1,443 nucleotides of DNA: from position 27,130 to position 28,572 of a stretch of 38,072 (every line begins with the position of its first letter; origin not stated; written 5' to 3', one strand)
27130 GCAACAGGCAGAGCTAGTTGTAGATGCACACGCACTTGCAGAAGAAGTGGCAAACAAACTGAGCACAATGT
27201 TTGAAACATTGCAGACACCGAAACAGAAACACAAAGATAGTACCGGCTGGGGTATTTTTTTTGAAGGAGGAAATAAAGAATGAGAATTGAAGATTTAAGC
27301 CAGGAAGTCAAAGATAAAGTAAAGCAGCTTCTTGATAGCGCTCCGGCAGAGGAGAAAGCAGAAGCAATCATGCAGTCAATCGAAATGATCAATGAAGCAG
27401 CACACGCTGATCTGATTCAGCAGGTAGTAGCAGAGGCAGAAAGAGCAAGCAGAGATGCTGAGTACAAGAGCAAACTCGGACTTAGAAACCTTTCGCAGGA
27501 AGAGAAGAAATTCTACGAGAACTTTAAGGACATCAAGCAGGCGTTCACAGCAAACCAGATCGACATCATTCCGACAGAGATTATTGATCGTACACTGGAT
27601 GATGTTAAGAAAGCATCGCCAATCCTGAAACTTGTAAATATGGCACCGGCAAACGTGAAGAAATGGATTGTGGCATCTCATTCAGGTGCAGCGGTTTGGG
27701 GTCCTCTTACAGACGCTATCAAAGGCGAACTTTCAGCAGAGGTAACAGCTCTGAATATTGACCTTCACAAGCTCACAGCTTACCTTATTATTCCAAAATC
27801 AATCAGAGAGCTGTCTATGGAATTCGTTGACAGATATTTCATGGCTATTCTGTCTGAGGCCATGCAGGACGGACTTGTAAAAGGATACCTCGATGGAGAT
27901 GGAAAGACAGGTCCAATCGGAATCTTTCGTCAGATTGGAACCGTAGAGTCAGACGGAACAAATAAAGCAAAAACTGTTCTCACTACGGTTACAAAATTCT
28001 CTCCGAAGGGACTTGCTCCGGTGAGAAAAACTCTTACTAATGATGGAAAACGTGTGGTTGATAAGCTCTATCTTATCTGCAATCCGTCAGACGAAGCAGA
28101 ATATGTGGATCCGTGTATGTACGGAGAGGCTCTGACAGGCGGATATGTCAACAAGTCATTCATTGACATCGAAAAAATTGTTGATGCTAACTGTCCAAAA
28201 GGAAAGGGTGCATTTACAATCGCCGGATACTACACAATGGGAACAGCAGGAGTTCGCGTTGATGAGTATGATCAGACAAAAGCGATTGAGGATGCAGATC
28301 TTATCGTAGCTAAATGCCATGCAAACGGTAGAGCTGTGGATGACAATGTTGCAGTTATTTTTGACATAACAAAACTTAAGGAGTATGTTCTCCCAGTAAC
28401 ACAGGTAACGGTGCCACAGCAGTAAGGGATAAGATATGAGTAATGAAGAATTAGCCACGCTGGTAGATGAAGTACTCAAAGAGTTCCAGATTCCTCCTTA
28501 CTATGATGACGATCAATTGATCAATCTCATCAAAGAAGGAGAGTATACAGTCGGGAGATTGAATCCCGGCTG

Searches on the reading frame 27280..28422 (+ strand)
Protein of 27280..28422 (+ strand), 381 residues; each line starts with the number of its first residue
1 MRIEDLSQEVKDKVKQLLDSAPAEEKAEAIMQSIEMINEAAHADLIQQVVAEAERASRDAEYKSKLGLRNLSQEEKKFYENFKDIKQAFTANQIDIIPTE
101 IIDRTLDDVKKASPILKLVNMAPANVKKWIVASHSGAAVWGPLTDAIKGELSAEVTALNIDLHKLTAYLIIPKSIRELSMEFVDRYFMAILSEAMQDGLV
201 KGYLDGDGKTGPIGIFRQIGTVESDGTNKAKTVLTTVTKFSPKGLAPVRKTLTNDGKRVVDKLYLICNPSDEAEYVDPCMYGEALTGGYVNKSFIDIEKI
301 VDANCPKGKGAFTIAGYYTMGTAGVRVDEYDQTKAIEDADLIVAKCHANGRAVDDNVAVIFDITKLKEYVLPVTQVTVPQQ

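Call 13: search_protein_families(library=phrogs, proteins=[window:27280-28422:+], max_evalue=0.00001)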
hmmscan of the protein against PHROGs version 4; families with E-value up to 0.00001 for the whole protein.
window:27280-28422:+ (381 aa): 1 family
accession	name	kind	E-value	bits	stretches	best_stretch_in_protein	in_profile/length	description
phrog_10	-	head and packaging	7.3e-28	98.9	1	3-273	265-536/752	major head protein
